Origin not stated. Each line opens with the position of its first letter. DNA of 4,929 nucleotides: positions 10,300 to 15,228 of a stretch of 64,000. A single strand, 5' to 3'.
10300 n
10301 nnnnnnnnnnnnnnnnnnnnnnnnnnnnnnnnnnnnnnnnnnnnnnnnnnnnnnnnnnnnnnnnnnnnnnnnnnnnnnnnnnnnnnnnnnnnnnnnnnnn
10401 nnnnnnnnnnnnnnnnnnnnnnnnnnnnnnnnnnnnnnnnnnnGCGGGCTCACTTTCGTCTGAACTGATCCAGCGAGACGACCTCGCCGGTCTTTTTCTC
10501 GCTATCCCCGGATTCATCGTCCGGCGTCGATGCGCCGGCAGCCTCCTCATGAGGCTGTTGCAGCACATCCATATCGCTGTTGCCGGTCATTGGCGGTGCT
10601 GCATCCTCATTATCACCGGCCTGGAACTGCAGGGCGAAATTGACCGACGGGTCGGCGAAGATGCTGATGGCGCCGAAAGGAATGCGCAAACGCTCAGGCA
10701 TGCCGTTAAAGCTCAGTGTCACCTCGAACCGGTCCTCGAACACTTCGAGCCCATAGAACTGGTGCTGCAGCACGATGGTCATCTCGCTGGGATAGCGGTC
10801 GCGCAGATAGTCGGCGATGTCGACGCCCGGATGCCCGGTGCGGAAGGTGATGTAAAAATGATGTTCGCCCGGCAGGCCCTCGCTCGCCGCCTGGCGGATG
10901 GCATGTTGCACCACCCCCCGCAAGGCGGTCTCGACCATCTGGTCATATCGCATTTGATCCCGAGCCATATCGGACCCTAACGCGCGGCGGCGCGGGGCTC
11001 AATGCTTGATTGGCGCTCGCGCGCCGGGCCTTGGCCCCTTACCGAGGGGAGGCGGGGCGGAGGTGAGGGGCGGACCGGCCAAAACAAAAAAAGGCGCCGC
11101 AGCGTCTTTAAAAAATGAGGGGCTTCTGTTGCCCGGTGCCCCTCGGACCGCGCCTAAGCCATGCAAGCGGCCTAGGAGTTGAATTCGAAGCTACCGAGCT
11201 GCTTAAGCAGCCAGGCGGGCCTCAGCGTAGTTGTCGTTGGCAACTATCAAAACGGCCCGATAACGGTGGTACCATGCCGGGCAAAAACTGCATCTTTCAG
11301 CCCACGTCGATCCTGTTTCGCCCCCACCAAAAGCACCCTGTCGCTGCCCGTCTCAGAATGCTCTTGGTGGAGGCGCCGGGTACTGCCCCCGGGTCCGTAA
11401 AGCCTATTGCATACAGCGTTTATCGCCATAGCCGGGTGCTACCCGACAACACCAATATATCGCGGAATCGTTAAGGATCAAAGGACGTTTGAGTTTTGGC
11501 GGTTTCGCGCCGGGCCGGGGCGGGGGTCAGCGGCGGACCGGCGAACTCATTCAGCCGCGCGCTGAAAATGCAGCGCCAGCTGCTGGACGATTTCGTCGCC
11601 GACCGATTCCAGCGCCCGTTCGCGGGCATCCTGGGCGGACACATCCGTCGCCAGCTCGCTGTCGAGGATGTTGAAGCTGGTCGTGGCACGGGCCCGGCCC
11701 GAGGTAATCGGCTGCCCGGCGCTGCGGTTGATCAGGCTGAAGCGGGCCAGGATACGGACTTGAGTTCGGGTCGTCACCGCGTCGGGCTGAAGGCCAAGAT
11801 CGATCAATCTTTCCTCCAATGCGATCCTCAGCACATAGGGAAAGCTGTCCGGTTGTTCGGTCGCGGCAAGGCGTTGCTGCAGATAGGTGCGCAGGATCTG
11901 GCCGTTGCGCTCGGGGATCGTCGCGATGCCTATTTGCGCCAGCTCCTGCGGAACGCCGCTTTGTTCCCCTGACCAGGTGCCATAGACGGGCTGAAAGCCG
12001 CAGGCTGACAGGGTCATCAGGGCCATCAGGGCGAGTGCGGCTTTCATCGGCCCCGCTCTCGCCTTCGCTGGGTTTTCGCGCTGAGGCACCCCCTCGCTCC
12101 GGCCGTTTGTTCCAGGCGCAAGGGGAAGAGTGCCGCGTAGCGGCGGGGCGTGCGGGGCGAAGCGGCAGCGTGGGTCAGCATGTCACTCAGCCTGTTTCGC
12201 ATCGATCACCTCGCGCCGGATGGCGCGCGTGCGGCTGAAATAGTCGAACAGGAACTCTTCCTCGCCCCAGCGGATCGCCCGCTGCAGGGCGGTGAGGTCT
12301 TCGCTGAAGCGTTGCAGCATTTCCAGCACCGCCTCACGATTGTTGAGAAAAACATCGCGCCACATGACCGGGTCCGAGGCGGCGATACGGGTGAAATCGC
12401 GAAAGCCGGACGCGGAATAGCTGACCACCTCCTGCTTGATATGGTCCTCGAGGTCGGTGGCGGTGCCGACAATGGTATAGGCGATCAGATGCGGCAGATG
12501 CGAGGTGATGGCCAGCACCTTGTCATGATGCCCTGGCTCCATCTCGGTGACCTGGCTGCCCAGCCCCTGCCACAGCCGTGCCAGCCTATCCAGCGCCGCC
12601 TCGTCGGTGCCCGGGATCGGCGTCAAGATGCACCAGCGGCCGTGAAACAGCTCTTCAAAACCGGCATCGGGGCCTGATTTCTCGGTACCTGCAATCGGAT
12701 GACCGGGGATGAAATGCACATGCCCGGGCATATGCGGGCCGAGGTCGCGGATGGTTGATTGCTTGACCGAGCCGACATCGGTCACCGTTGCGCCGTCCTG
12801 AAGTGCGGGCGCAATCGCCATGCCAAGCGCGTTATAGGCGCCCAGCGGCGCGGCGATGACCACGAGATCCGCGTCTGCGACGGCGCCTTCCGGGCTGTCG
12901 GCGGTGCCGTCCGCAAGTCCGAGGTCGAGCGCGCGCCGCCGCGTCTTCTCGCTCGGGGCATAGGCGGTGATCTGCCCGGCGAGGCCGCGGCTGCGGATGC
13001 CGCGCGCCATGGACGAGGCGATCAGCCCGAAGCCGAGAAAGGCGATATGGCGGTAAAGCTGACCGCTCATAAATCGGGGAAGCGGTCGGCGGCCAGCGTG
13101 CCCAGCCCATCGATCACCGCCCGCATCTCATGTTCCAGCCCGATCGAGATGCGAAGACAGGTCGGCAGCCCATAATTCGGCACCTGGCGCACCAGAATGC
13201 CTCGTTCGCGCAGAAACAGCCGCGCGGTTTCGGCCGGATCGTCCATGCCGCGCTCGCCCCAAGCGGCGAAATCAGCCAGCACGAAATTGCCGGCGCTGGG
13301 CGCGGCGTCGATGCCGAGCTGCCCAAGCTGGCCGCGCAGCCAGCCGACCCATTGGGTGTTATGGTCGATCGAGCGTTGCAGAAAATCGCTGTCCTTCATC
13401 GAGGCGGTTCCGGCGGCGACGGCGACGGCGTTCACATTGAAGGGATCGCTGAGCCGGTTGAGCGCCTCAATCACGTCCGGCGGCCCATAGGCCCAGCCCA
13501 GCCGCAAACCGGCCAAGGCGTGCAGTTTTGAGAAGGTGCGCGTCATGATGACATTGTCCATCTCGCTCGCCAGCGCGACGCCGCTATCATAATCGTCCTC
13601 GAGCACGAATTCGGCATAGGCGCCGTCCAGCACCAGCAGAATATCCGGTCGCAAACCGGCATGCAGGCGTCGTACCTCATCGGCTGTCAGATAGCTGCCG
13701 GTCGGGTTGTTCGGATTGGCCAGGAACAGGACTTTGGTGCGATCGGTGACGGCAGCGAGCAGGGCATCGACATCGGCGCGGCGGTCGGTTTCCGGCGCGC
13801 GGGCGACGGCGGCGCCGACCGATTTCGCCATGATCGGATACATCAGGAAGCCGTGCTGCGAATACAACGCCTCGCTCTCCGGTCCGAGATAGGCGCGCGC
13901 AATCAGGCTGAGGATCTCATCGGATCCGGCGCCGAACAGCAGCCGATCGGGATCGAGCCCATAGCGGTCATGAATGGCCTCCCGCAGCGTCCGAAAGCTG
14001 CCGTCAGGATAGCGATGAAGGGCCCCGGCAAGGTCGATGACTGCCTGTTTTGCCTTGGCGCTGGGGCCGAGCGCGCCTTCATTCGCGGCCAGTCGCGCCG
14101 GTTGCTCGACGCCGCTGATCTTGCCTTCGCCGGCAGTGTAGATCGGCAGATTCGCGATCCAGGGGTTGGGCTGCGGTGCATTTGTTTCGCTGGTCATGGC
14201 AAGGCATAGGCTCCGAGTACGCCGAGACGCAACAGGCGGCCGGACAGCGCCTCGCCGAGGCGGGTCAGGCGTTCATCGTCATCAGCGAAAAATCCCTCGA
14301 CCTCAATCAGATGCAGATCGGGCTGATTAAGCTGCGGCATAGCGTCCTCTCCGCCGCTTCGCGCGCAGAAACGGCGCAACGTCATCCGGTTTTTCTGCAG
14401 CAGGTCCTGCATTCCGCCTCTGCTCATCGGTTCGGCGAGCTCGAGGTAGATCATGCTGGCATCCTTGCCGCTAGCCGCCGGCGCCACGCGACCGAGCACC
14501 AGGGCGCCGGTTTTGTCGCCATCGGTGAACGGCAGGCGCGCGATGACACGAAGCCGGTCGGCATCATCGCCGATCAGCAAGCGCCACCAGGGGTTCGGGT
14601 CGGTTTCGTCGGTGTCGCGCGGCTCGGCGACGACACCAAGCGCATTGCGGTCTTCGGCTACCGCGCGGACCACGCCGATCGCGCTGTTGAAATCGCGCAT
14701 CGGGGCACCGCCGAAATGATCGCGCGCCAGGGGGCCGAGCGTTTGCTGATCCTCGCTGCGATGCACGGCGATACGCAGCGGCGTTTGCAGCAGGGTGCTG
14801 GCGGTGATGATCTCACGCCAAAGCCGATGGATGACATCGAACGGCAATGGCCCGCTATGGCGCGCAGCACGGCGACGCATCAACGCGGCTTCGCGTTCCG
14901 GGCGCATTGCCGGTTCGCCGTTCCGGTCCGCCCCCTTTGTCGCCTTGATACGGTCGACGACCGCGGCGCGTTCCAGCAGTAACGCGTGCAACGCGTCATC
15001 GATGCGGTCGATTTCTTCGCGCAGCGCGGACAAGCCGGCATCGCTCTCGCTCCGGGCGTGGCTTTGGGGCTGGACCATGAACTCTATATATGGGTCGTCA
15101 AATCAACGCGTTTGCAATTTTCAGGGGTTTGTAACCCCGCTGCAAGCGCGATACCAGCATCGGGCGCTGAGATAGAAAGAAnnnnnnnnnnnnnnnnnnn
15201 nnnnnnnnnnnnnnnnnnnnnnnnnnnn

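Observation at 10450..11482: Unannotated two-piece (permuted) tmRNA gene directly upstream of sspB, the adaptor that reads the SsrA tag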

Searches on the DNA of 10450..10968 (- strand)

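Call 20: search_rna_families(sources=[L002, L010, L012, L019, L022, L023, L026, L028, L029, L030, L032, L034, L036, L038, L040, L041, L046, L051, L058, L059], threshold=gathering)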
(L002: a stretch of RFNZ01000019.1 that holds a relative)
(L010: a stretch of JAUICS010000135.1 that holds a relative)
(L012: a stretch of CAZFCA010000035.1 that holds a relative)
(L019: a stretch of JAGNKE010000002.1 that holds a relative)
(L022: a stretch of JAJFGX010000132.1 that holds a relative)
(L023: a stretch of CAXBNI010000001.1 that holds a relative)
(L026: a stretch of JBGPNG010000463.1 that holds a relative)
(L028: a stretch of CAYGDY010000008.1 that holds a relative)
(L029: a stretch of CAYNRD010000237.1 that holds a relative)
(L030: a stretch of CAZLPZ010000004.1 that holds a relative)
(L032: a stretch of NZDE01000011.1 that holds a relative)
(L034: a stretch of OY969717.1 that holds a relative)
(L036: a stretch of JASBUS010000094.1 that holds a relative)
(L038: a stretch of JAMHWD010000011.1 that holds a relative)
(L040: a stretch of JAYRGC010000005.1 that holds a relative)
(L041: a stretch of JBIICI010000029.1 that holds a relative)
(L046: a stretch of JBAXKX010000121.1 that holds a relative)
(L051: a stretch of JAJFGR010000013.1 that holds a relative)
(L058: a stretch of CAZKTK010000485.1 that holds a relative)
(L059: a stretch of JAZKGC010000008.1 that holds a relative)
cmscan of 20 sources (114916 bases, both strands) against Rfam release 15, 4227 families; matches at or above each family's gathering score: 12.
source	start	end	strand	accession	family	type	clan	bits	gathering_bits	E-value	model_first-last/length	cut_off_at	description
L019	1683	2097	+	RF01849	alpha_tmRNA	Gene;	CL00001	203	50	5.7e-57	1-355/355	no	Alphaproteobacteria transfer-messenger RNA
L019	1739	2002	+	RF04321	tmRNA_permuted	Gene;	-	130.7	47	4.6e-25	1-213/213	no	permuted transfer-messenger RNA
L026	1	179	+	RF01849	alpha_tmRNA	Gene;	CL00001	125.5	50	1.5e-33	138-355/355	5'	Alphaproteobacteria transfer-messenger RNA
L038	5543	5615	+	RF00005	tRNA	Gene; tRNA;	CL00001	72.6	29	1.1e-13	1-71/71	no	tRNA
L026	1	130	+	RF04321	tmRNA_permuted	Gene;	-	70.6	47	2.7e-11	77-213/213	5'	permuted transfer-messenger RNA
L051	6026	6098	+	RF00005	tRNA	Gene; tRNA;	CL00001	69.3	29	8.8e-13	1-71/71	no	tRNA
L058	1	117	+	RF01849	alpha_tmRNA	Gene;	CL00001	68.6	50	2.3e-16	239-355/355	5'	Alphaproteobacteria transfer-messenger RNA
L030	1690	1761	-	RF00005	tRNA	Gene; tRNA;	CL00001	68.5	29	1.4e-12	1-71/71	no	tRNA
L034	6022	6094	+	RF00005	tRNA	Gene; tRNA;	CL00001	65.9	29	7.5e-12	1-71/71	no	tRNA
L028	5536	5608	+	RF00005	tRNA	Gene; tRNA;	CL00001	65.2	29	1.1e-11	1-71/71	no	tRNA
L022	4263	4420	+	RF00013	6S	Gene;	-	53.1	46.4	1.7e-07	1-187/187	no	6S / SsrS RNA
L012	3734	3806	+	RF00005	tRNA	Gene; tRNA;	CL00001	51.9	29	5.3e-08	1-71/71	no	tRNA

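Call 22: search_rna_families(sources=[L065, L075, L078, L080], threshold=gathering)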
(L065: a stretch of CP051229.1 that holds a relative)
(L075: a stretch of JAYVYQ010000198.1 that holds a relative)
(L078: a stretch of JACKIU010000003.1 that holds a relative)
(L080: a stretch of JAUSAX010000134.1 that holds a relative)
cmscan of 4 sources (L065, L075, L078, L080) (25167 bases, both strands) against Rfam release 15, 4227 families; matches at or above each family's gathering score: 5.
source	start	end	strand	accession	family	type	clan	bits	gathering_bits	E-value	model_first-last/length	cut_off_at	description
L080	2442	2807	+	RF01849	alpha_tmRNA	Gene;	CL00001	281.6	50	2.1e-81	1-355/355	no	Alphaproteobacteria transfer-messenger RNA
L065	1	226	+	RF01849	alpha_tmRNA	Gene;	CL00001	134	50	8.4e-37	134-355/355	5'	Alphaproteobacteria transfer-messenger RNA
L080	2498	2719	+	RF04321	tmRNA_permuted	Gene;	-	113.5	47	9.1e-22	1-213/213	no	permuted transfer-messenger RNA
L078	6252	6324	+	RF00005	tRNA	Gene; tRNA;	CL00001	64.9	29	3e-12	1-71/71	no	tRNA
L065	1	139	+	RF04321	tmRNA_permuted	Gene;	-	54.8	47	2.4e-08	73-213/213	5'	permuted transfer-messenger RNA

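Call 50: search_rna_families(sources=[L061, L055, L021, L048, L006, L053, L085, L086], threshold=gathering, show_alignments=0)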
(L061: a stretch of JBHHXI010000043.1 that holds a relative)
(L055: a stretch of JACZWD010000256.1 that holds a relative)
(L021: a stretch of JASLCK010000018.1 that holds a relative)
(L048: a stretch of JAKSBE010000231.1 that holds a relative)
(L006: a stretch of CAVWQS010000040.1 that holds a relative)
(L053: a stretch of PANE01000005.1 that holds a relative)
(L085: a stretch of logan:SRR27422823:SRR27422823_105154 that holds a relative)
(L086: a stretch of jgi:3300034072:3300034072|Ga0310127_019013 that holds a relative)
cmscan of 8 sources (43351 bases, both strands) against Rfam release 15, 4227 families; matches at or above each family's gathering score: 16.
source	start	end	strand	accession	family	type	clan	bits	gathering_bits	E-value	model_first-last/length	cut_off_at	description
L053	2613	2962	+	RF01849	alpha_tmRNA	Gene;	CL00001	284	50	7e-82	1-355/355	no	Alphaproteobacteria transfer-messenger RNA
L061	2649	2973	+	RF01849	alpha_tmRNA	Gene;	CL00001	266.4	50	1.5e-76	1-355/355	no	Alphaproteobacteria transfer-messenger RNA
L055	288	611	+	RF01849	alpha_tmRNA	Gene;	CL00001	265.4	50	3e-76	1-355/355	no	Alphaproteobacteria transfer-messenger RNA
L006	2611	2927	+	RF01849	alpha_tmRNA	Gene;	CL00001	254.1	50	7.6e-73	1-355/355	no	Alphaproteobacteria transfer-messenger RNA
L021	2643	2958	+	RF01849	alpha_tmRNA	Gene;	CL00001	253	50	1.6e-72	1-355/355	no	Alphaproteobacteria transfer-messenger RNA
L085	1094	1457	+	RF01849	alpha_tmRNA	Gene;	CL00001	242.3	50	2.7e-69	1-355/355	no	Alphaproteobacteria transfer-messenger RNA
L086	1002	1365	+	RF01849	alpha_tmRNA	Gene;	CL00001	242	50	3.4e-69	1-355/355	no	Alphaproteobacteria transfer-messenger RNA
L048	1719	2063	+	RF01849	alpha_tmRNA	Gene;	CL00001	231.4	50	5.4e-66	1-355/355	no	Alphaproteobacteria transfer-messenger RNA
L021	2699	2909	+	RF04321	tmRNA_permuted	Gene;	-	162.9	47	7.5e-33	1-213/213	no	permuted transfer-messenger RNA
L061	2705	2927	+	RF04321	tmRNA_permuted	Gene;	-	156.6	47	2.1e-31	1-213/213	no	permuted transfer-messenger RNA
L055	344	565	+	RF04321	tmRNA_permuted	Gene;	-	155.2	47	4.3e-31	1-213/213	no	permuted transfer-messenger RNA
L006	2667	2881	+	RF04321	tmRNA_permuted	Gene;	-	150.8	47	4.6e-30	1-213/213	no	permuted transfer-messenger RNA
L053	2669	2877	+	RF04321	tmRNA_permuted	Gene;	-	144.9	47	1e-28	1-213/213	no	permuted transfer-messenger RNA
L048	1776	2013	+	RF04321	tmRNA_permuted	Gene;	-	132.3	47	7.6e-26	1-213/213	no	permuted transfer-messenger RNA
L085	1154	1367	+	RF04321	tmRNA_permuted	Gene;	-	124.6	47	4.5e-24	1-213/213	no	permuted transfer-messenger RNA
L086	1062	1275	+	RF04321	tmRNA_permuted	Gene;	-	123.8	47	6.7e-24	1-213/213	no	permuted transfer-messenger RNA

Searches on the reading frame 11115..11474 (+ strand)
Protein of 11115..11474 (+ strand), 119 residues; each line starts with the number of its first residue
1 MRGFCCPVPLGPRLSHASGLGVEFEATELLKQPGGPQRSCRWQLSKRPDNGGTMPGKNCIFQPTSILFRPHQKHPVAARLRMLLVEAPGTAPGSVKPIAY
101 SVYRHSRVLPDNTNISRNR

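Call 53: search_protein_families(library=pfam, proteins=[window:11115-11474:+], max_evalue=0.001)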
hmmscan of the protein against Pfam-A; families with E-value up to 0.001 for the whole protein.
window:11115-11474:+ (119 aa): 0 families

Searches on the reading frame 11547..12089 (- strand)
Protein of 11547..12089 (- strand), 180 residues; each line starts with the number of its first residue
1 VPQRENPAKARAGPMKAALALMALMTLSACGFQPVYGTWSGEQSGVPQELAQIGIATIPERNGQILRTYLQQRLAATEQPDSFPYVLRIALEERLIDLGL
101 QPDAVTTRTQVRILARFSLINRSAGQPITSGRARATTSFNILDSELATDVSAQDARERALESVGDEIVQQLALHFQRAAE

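Call 6: search_protein_families(library=pfam, proteins=[window:11547-12089:-], max_evalue=0.01)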
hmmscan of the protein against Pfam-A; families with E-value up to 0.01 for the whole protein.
window:11547-12089:- (180 aa): 2 families
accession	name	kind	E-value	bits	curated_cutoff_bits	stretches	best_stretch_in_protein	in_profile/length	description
PF04390.17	LptE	-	1.7e-06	29.1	23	1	53-171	4-114/118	Lipopolysaccharide-assembly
PF21628.3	Gp10-like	-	0.0095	16.7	27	0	76-150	15-87/98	Major coat protein-like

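Call 7: search_protein_families(library=ncbifam, proteins=[window:11547-12089:-], max_evalue=0.01)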
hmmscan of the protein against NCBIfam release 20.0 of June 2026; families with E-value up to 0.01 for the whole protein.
window:11547-12089:- (180 aa): 0 families

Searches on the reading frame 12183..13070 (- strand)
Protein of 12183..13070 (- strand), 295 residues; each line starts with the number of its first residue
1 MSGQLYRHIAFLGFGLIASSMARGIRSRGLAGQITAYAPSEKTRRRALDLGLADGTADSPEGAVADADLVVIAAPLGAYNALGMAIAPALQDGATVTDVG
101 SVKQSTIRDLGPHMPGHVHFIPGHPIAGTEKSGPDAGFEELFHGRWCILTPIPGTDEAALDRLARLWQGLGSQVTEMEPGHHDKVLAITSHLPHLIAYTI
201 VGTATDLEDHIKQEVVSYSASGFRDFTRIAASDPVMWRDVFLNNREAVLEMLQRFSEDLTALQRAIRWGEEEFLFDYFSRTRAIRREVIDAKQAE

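Call 6: search_protein_families(library=pfam, proteins=[window:12183-13070:-], max_evalue=0.01)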
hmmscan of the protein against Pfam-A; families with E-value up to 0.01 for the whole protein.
window:12183-13070:- (295 aa): 4 families
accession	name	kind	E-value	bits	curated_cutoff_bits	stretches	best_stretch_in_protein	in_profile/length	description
PF02153.23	PDH_N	-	3.2e-36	124.6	26.5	1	21-174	1-152/154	Prephenate dehydrogenase, nucleotide-binding domain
PF20463.3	PDH_C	-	5.1e-29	101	22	1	179-278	2-100/102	Prephenate dehydrogenase, dimerization domain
PF03807.23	F420_oxidored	-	6.6e-08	33.5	21.6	1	9-98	2-90/94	NADP oxidoreductase coenzyme F420-dependent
PF03446.21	NAD_binding_2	-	0.00026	21.5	21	1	9-132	2-125/161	NAD binding domain of 6-phosphogluconate dehydrogenase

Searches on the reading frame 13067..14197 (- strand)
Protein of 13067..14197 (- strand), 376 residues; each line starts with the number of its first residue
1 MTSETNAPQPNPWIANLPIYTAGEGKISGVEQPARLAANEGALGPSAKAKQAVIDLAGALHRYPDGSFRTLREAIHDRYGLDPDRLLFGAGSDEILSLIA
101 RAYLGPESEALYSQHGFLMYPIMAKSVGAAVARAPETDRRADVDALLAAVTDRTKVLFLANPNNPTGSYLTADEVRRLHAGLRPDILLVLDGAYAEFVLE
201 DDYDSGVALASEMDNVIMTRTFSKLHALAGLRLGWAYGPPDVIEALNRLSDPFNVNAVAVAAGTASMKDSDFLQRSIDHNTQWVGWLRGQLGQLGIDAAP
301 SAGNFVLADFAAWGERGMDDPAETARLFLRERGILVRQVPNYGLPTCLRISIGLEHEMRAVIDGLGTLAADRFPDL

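Call 53: search_protein_families(library=pfam, proteins=[window:13067-14197:-], max_evalue=0.001)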
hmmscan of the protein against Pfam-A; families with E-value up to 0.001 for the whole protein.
window:13067-14197:- (376 aa): 2 families
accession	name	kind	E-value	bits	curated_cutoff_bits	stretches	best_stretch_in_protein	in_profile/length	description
PF00155.27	Aminotran_1_2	-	4.3e-52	177.9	19.7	1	36-360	6-356/361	Aminotransferase class I and II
PF00266.25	Aminotran_5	-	8.4e-05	22.1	21.5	1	68-193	45-177/371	Aminotransferase class-V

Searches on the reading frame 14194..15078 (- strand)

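Call 53: search_protein_families(library=pfam, proteins=[window:14194-15078:-], max_evalue=0.001)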
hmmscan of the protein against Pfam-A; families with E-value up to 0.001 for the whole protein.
window:14194-15078:- (294 aa): 1 family
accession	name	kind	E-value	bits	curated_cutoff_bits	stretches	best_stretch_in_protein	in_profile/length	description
PF01817.26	CM_2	-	1.8e-18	66.9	27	1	19-98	1-79/80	Chorismate mutase type II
